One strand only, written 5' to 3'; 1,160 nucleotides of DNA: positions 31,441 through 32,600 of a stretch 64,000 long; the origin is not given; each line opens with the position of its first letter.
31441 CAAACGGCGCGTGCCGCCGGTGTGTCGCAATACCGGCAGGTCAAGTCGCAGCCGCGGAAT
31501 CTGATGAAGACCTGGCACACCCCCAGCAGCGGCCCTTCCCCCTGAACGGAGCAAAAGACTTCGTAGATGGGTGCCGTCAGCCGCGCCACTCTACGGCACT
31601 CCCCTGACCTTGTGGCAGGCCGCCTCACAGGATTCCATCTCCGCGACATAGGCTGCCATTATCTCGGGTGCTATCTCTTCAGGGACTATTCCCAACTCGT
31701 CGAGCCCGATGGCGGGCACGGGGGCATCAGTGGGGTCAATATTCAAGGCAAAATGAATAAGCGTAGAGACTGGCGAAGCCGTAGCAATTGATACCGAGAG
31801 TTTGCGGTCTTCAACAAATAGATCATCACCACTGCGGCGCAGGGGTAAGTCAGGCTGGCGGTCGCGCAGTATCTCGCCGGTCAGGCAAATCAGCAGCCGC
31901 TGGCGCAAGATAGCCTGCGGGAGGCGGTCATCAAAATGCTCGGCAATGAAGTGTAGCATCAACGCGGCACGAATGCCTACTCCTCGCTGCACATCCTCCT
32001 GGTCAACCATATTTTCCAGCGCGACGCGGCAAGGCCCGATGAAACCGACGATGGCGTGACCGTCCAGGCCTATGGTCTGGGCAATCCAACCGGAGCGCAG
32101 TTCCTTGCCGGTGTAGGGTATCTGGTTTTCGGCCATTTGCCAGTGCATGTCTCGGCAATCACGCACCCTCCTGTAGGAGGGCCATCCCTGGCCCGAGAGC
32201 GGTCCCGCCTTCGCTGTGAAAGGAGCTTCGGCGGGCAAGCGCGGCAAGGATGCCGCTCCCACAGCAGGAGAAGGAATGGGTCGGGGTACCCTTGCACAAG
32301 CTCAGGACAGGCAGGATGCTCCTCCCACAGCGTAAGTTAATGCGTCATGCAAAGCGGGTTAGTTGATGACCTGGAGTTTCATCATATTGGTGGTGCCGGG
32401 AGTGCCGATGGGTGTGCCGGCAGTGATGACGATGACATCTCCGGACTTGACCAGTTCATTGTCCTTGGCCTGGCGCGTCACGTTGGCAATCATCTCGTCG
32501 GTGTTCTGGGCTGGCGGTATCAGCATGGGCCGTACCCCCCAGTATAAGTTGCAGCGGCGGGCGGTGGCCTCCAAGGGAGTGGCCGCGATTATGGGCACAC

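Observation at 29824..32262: Translationally coupled DUF366-like / QueE-like radical SAM / single-subunit HgdB-like trio: candidate undescribed radical enzyme system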

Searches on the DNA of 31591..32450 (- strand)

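Call 61: search_rna_families(source=window, start=32050, end=32450, threshold=evalue, max_evalue=10)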
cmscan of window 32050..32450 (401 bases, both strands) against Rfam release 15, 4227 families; matches with E-value up to 10: 3.
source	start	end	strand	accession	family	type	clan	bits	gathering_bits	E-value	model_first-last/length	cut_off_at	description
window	32157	32218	-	RF02144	rsmX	Gene;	CL00106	15.3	56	1.4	1-114/114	no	rsmX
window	32176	32274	-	RF02226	sX7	Gene; sRNA;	-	15.2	55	1.7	1-95/95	no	Xanthomonas sRNA sX7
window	32359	32410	+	RF01139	sR2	Gene; snRNA; snoRNA; CD-box;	-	10.8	42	6.6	1-57/57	no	Small nucleolar RNA sR2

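Call 66: search_rna_families(sources=[L055, L090, L135, L167, L168, L014, L043, L061, L005, L154, L118], threshold=gathering)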
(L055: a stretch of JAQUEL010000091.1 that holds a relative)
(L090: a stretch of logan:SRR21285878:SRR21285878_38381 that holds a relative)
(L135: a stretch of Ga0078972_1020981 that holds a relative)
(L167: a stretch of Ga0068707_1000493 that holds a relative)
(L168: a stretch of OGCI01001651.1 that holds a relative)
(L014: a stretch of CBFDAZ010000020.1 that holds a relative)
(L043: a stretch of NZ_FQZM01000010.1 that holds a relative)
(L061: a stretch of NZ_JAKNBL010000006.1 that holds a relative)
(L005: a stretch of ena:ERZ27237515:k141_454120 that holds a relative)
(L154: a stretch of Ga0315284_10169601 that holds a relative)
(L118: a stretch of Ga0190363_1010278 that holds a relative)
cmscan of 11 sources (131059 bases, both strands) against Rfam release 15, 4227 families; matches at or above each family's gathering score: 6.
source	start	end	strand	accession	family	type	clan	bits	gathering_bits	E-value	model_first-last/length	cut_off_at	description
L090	5223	5638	+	RF00023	tmRNA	Gene;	CL00001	169.4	47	7.3e-67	1-374/374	no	transfer-messenger RNA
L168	9844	9939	+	RF00059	TPP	Cis-reg; riboswitch;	-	72.8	54.3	4.4e-12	1-105/105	no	TPP riboswitch aptamer (THI element)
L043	16836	16908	-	RF00005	tRNA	Gene; tRNA;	CL00001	71.3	29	2.9e-13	1-71/71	no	tRNA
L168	8152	8223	+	RF00005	tRNA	Gene; tRNA;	CL00001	68.2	29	2e-12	1-71/71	no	tRNA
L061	18492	18565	-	RF00005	tRNA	Gene; tRNA;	CL00001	64.9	29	1.6e-11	1-71/71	no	tRNA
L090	1823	1906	-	RF00005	tRNA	Gene; tRNA;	CL00001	55.3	29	7.2e-09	1-71/71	no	tRNA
